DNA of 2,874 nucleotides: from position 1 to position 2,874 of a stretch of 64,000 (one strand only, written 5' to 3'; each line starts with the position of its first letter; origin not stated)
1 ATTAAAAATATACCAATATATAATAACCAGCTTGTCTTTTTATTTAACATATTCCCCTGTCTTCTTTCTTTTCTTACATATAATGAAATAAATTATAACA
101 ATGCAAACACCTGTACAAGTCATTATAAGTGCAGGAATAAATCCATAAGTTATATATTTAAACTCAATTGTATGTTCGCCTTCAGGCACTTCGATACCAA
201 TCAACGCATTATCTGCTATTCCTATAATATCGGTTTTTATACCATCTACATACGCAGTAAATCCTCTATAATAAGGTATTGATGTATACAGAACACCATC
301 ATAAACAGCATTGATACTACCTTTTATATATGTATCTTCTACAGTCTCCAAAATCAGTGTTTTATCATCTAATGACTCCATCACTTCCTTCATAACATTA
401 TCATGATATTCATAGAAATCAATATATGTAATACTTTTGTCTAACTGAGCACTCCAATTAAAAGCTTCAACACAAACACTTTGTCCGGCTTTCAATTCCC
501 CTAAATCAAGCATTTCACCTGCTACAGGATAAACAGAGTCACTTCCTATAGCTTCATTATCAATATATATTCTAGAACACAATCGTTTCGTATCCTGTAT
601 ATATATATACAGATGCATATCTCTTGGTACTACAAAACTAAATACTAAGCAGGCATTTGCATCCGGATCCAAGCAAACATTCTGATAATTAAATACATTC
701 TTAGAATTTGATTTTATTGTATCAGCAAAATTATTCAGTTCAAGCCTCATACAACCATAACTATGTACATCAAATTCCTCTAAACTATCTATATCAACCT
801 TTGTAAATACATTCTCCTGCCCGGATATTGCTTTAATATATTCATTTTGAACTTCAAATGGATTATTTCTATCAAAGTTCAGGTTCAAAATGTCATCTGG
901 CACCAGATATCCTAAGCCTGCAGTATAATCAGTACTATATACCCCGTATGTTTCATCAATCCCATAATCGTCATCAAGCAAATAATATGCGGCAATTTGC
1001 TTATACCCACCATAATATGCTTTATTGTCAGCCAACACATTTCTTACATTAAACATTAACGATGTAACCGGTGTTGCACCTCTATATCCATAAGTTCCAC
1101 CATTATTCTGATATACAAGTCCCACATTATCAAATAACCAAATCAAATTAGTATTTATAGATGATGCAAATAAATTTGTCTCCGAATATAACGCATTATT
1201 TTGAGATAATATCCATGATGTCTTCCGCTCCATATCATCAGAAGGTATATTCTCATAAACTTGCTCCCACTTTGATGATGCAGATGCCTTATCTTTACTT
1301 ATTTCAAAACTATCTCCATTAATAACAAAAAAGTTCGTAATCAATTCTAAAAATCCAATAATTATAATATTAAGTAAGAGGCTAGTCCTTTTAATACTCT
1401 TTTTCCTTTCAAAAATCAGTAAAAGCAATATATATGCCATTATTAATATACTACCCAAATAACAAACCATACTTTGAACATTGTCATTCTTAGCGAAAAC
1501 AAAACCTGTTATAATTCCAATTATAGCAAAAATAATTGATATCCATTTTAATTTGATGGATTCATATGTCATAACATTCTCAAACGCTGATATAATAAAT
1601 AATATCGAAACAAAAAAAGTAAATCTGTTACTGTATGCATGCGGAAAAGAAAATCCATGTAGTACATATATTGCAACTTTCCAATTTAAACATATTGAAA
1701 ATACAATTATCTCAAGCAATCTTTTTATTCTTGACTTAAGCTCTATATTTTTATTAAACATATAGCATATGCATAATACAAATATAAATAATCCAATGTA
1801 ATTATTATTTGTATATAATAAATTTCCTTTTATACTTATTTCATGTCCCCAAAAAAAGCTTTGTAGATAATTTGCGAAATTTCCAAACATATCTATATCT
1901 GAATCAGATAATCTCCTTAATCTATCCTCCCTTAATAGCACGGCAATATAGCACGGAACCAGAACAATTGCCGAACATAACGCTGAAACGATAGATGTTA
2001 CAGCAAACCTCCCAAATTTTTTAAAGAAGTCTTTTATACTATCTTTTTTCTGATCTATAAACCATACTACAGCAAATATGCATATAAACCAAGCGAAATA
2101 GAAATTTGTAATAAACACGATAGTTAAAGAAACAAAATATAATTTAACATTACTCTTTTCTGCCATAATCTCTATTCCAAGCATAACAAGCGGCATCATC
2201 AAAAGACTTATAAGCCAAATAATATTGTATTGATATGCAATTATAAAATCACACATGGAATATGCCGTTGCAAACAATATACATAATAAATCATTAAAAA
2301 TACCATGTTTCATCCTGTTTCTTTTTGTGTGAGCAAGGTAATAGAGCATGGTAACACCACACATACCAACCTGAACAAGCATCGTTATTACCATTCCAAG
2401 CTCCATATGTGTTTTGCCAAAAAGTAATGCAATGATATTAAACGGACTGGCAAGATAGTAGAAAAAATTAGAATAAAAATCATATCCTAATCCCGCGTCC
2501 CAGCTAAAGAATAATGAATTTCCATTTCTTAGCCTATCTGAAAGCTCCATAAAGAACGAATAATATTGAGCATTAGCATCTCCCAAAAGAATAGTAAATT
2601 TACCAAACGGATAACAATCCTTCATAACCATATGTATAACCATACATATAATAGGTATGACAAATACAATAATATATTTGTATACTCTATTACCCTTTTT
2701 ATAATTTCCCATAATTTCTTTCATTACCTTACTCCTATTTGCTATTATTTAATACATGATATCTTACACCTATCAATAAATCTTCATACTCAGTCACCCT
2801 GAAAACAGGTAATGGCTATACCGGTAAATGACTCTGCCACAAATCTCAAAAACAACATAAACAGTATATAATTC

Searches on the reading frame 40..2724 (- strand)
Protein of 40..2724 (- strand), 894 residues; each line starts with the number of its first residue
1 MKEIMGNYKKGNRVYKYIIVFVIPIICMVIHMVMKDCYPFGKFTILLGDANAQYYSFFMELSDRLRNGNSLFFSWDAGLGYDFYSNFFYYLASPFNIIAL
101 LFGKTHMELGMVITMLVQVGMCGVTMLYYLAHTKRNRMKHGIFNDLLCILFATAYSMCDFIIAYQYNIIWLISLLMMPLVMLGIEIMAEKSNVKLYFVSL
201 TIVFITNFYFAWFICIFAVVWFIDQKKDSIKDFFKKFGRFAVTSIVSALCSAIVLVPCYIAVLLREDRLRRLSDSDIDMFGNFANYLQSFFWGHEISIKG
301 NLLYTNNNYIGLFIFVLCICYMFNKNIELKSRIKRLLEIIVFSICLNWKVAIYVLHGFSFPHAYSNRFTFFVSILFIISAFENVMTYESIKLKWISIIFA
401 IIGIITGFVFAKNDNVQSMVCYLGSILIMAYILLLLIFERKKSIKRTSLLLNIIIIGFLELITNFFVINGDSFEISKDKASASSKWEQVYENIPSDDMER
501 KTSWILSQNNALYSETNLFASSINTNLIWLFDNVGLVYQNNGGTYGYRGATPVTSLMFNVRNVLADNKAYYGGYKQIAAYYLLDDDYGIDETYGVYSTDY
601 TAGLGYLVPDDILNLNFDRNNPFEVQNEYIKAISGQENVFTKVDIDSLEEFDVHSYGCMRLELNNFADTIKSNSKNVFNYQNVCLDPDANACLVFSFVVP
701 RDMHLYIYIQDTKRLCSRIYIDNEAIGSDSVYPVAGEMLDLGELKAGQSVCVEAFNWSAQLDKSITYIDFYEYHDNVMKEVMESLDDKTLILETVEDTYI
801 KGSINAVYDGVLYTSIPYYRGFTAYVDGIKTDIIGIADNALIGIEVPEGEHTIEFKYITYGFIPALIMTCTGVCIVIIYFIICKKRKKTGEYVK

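Call 52: search_protein_families(library=ncbifam, proteins=[window:40-2724:-], max_evalue=0.00001)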
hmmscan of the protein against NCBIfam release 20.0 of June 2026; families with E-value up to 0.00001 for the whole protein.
window:40-2724:- (894 aa): 2 families
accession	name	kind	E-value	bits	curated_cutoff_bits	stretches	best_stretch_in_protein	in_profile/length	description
NF047590.1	GlcsyltransPgfM2Strep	equivalog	1.1e-63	215.7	1500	1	13-881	22-878/884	glycosyltransferase PgfM2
NF047589.1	GlcsyltransPgfM1Strep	equivalog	2.7e-48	164.7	1400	2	8-409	4-415/955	glycosyltransferase PgfM1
